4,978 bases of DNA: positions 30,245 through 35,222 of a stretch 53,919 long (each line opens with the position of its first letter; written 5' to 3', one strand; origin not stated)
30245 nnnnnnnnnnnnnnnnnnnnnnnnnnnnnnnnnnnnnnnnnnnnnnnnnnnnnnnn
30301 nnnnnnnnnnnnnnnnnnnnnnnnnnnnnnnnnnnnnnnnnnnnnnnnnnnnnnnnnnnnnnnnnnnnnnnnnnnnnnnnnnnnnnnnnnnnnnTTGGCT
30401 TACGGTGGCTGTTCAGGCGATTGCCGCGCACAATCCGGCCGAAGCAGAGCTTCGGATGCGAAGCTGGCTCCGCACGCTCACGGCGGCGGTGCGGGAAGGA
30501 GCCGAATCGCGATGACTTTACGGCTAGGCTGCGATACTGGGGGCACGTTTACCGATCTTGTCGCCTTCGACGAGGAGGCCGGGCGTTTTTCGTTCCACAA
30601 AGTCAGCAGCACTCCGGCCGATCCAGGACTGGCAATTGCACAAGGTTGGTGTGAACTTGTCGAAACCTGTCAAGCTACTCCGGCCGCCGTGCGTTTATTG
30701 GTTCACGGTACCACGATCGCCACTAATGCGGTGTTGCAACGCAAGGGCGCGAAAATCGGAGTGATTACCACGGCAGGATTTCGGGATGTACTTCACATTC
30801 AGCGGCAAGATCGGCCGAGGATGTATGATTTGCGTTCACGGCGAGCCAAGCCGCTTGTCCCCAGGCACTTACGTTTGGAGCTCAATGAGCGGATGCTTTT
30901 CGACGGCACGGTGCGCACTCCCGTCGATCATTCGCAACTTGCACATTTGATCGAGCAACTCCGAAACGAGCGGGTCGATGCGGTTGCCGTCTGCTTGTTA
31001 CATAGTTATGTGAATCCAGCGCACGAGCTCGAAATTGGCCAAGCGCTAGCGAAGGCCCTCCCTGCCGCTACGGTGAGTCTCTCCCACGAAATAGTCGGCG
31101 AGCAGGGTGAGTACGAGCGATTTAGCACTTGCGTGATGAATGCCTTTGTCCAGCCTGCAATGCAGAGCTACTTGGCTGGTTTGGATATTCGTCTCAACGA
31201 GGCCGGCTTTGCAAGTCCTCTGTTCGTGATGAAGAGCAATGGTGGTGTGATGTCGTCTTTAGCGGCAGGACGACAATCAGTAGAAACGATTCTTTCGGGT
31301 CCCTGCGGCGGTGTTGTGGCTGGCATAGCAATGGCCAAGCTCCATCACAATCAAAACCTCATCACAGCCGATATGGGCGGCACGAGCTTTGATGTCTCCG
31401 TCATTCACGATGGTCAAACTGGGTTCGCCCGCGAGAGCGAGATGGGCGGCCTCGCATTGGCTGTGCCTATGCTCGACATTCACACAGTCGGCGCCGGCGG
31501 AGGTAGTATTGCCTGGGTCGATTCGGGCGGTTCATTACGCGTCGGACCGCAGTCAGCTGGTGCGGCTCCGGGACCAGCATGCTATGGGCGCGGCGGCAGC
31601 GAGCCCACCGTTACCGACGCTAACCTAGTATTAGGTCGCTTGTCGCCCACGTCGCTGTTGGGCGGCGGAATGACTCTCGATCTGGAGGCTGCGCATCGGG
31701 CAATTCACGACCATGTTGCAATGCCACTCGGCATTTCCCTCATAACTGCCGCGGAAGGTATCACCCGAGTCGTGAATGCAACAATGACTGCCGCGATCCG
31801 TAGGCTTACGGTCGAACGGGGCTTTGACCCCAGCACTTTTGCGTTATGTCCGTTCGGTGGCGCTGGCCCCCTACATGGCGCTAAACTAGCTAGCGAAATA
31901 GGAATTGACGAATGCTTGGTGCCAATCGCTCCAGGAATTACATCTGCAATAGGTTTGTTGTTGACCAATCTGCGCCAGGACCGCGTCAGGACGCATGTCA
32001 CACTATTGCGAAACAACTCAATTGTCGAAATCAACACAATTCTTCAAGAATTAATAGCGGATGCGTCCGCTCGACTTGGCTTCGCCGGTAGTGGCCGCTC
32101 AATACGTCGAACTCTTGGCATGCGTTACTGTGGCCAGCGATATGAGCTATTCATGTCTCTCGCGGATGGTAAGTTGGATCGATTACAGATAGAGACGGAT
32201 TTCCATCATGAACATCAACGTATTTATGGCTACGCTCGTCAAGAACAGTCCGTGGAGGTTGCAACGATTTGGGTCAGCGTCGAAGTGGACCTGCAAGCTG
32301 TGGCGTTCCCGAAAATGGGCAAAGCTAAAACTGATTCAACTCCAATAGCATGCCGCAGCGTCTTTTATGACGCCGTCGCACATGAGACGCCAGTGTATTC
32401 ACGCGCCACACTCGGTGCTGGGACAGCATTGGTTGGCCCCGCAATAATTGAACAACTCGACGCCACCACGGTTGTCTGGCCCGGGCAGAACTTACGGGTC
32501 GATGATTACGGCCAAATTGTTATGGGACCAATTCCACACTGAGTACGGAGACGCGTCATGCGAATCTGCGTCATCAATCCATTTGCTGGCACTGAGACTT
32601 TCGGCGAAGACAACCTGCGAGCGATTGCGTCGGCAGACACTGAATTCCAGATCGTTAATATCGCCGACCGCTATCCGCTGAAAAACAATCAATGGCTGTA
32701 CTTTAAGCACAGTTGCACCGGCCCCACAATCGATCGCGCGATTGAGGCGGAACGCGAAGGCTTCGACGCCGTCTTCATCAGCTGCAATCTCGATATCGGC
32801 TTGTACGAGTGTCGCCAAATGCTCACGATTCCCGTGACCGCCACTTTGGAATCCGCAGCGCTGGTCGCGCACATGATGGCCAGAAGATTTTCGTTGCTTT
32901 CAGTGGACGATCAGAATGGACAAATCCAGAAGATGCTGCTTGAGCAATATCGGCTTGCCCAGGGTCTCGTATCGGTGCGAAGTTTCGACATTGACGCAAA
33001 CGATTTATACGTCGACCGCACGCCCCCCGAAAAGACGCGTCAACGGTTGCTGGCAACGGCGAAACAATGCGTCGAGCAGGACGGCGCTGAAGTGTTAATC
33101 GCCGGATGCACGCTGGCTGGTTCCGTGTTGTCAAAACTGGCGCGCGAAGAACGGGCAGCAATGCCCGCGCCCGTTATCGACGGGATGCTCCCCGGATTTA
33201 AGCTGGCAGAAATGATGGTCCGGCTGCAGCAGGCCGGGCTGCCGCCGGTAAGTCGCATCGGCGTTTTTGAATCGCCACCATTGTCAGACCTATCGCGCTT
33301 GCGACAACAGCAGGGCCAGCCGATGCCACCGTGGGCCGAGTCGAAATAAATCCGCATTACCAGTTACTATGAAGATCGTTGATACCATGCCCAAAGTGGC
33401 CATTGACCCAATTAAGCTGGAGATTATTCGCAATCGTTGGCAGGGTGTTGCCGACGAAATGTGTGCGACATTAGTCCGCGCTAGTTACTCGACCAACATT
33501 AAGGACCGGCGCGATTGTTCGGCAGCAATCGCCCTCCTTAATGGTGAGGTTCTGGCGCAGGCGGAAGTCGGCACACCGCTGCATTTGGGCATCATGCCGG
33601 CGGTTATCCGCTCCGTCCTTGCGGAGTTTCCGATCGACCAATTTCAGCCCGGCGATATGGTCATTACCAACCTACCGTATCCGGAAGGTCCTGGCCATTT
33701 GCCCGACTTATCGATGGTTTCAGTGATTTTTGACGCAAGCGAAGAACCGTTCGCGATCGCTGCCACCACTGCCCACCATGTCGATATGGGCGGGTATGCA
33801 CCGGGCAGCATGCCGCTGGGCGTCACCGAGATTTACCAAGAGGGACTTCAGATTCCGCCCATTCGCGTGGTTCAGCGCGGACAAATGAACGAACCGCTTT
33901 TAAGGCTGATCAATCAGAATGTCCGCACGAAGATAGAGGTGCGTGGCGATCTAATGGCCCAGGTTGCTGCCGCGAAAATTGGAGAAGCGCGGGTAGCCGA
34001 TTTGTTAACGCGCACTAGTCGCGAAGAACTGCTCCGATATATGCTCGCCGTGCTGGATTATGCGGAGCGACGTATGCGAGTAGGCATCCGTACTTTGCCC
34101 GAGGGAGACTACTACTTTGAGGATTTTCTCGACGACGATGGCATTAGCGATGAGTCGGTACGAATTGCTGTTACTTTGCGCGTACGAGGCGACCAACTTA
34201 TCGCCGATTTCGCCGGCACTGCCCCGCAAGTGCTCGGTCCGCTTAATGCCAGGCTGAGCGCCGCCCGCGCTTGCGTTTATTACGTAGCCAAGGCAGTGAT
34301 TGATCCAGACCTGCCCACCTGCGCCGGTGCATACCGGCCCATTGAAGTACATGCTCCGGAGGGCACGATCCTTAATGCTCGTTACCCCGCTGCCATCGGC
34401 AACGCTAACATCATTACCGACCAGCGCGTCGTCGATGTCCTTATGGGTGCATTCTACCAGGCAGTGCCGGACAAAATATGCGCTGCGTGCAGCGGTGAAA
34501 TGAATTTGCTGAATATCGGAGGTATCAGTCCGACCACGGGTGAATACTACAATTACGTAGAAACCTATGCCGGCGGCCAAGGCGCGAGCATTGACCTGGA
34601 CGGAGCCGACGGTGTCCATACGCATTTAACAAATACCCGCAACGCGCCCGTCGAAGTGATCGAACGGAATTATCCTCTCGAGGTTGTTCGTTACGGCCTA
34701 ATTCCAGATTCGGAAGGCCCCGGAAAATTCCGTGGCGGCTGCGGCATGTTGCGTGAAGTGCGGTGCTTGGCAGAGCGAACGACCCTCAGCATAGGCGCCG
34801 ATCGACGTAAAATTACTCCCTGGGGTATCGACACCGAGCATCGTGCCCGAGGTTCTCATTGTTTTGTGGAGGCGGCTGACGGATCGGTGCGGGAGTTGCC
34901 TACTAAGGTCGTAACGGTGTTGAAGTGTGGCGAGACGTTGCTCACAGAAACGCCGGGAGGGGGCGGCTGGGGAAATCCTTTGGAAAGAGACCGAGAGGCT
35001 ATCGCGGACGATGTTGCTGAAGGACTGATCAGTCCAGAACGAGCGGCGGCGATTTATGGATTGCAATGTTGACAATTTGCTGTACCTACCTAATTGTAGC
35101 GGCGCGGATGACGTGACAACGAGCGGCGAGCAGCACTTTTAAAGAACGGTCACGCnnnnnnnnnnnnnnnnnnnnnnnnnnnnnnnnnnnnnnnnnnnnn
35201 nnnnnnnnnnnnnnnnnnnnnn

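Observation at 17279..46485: Five paralogues of one unassigned exported beta-propeller/beta-sandwich family in 30 kb, three heading catabolic blocks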

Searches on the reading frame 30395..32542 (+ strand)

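Call 15: search_protein_families(library=pfam, proteins=[window:30395-32542:+], max_evalue=0.001)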
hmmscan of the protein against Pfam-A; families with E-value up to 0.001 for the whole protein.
window:30395-32542:+ (715 aa): 3 families
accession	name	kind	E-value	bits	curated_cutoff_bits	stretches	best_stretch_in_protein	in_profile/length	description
PF01968.24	Hydantoinase_A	-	2.1e-95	319.7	22.9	1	242-529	1-290/291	Hydantoinase/oxoprolinase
PF05378.19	Hydant_A_N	-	3.5e-54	183.6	25.2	1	43-220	1-174/176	Hydantoinase/oxoprolinase N-terminal region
PF19278.4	Hydant_A_C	-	1.6e-08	34.6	21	1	562-705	33-185/193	Hydantoinase/oxoprolinase C-terminal domain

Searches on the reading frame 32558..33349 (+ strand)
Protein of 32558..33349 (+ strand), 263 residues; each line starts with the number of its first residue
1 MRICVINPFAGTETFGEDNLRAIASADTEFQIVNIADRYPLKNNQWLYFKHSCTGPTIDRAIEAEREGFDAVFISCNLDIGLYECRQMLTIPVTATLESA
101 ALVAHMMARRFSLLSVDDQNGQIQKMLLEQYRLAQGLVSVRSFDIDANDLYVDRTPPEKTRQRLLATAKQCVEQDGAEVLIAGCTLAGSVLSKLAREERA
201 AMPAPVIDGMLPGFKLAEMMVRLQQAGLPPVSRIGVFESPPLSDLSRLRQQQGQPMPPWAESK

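Call 16: search_protein_families(library=pfam, proteins=[window:32558-33349:+], max_evalue=0.001)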
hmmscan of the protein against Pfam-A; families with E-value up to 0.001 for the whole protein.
window:32558-33349:+ (263 aa): 1 family
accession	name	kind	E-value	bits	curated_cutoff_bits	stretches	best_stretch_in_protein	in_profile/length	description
PF01177.27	Asp_Glu_race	-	1.1e-26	94.4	31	1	19-211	19-205/211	Asp/Glu/Hydantoin racemase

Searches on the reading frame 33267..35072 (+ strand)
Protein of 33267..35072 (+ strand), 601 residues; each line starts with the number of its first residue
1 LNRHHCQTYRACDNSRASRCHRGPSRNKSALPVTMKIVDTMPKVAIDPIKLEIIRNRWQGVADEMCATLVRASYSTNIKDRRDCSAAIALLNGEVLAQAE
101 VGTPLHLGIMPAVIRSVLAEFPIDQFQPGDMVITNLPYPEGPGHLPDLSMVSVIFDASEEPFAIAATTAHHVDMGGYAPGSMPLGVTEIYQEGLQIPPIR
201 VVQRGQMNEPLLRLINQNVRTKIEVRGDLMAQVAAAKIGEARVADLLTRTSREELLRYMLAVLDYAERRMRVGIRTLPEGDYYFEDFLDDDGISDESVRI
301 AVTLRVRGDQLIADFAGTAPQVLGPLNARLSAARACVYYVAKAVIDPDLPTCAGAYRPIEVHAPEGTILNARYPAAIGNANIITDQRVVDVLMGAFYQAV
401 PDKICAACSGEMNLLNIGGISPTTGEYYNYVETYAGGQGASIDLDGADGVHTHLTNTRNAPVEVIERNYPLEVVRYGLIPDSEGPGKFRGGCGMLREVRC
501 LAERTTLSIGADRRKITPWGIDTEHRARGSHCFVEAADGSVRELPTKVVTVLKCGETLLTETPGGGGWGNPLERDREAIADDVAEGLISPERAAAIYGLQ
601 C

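Call 16: search_protein_families(library=pfam, proteins=[window:33267-35072:+], max_evalue=0.001)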
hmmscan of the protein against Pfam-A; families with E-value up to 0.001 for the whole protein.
window:33267-35072:+ (601 aa): 1 family
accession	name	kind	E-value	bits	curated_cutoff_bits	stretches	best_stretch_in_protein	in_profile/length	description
PF02538.19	Hydantoinase_B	-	5e-176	586.6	26.8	1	47-571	1-519/519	Hydantoinase B/oxoprolinase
